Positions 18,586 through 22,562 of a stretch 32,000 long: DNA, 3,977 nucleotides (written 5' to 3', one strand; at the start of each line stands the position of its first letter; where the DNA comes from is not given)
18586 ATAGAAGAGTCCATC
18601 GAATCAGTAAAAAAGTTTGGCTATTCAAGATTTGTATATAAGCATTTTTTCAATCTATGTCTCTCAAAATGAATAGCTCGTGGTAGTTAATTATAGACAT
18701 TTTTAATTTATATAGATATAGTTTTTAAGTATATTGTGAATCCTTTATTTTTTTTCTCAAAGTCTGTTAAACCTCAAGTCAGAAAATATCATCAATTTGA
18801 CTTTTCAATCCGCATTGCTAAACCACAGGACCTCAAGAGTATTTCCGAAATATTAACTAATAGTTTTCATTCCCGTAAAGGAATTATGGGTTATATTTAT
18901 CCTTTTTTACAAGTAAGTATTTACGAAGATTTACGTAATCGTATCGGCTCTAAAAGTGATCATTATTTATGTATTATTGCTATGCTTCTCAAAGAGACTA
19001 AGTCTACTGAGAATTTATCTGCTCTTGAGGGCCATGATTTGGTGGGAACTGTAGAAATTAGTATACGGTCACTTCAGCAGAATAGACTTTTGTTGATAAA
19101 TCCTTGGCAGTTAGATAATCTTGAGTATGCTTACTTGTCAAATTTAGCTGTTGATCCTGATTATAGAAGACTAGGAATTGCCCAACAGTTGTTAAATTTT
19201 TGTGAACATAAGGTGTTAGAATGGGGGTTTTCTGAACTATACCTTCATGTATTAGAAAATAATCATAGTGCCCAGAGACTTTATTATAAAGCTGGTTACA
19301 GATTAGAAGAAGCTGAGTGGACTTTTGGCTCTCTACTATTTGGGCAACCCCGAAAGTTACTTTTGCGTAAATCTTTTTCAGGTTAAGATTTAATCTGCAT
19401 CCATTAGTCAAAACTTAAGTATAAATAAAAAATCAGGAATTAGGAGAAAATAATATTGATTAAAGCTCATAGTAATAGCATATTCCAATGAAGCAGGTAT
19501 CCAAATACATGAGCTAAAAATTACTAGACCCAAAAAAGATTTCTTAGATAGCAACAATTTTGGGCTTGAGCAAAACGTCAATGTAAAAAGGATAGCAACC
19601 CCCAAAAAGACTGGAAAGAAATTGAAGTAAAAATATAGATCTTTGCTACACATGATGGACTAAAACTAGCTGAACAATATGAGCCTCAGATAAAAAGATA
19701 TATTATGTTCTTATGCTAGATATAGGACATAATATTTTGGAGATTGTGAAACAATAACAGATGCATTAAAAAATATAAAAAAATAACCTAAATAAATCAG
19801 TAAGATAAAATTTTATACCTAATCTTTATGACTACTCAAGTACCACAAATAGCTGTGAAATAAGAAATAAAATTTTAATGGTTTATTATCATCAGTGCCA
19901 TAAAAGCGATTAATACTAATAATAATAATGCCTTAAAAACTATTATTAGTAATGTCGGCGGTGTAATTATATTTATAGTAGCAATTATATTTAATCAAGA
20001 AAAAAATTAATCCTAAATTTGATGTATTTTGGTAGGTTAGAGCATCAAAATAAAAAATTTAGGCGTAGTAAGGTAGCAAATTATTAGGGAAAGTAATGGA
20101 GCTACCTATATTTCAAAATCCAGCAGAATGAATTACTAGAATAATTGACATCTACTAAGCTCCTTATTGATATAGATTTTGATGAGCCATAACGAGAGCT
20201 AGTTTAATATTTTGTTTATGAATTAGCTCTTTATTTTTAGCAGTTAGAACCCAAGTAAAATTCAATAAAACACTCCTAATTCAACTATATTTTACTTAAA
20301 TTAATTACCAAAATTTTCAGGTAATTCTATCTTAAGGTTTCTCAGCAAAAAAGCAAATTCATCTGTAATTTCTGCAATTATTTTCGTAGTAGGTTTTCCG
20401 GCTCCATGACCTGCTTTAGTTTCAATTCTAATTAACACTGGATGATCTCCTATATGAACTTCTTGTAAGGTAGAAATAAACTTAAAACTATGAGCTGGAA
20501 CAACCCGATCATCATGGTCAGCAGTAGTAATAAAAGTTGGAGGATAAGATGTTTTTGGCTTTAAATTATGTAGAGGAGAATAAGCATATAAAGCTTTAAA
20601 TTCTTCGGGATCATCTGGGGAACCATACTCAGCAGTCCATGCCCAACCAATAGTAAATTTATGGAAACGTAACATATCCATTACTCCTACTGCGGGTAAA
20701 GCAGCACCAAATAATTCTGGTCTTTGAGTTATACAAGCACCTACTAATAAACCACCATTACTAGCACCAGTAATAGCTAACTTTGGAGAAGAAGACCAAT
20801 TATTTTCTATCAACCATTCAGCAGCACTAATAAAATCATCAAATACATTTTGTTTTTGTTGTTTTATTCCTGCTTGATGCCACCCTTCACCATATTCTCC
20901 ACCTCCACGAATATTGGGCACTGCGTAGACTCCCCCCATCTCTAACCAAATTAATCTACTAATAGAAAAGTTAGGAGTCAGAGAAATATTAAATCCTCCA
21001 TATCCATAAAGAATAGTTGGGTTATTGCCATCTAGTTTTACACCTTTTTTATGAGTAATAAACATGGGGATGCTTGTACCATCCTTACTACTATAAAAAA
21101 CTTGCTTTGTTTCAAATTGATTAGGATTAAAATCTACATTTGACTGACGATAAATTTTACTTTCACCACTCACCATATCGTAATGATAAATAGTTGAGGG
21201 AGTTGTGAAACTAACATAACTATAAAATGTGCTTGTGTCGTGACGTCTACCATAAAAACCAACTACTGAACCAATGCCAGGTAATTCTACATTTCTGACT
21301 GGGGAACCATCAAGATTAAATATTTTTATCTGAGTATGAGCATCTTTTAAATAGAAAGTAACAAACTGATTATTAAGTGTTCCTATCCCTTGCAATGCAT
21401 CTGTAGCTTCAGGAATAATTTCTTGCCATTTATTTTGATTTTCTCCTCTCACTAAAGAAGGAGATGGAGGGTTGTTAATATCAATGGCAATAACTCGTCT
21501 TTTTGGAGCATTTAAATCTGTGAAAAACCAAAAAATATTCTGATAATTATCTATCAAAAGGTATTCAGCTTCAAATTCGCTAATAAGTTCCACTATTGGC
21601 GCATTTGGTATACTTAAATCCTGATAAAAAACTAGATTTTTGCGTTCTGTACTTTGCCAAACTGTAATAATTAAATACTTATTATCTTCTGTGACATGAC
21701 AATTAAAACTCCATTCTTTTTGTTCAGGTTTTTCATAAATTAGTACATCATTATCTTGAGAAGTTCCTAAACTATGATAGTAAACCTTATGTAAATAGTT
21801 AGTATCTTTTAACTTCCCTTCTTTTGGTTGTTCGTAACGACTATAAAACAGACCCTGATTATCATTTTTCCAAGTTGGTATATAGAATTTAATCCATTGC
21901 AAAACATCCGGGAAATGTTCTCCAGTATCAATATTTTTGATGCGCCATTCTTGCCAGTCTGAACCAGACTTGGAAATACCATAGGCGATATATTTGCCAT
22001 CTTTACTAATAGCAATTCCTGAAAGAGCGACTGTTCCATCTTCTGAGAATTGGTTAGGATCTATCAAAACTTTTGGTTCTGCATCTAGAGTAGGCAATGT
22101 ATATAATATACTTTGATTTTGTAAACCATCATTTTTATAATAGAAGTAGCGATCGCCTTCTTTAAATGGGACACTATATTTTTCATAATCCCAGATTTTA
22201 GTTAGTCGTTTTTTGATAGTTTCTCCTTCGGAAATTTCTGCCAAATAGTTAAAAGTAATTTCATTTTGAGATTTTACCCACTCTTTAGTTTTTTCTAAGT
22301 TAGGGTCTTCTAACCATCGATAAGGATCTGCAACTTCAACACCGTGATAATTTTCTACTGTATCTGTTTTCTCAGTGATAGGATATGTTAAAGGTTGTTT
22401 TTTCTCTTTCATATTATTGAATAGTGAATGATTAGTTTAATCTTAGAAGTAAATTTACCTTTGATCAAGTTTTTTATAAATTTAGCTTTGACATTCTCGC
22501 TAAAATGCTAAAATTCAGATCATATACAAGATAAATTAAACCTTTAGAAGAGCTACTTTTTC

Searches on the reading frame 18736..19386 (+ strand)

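Call 45: search_protein_families(library=pfam, proteins=[window:18736-19386:+], max_evalue=0.00001)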
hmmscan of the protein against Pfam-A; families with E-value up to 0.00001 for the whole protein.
window:18736-19386:+ (216 aa): 4 families
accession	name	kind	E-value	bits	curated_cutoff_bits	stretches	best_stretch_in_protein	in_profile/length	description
PF00583.31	Acetyltransf_1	-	8.6e-17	61.9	20.7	1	92-188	34-116/116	Acetyltransferase (GNAT) family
PF13508.13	Acetyltransf_7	-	1.2e-11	45.3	27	1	100-189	12-83/84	Acetyltransferase (GNAT) domain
PF13673.13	Acetyltransf_10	-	1.1e-08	35.5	23.6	1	117-195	52-114/128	Acetyltransferase (GNAT) domain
PF08445.16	FR47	-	3.9e-07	30.4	22.1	1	129-195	19-85/86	FR47-like protein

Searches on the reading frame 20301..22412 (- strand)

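Call 45: search_protein_families(library=pfam, proteins=[window:20301-22412:-], max_evalue=0.00001)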
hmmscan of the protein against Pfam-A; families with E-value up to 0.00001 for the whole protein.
window:20301-22412:- (703 aa): 2 families
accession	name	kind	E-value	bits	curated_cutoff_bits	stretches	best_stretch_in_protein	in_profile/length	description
PF02897.21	Peptidase_S9_N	-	4.8e-129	431.2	24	1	11-423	2-413/414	Prolyl oligopeptidase, N-terminal beta-propeller domain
PF00326.27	Peptidase_S9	-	9.3e-64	215.3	22.6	1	481-694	2-211/213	Prolyl oligopeptidase family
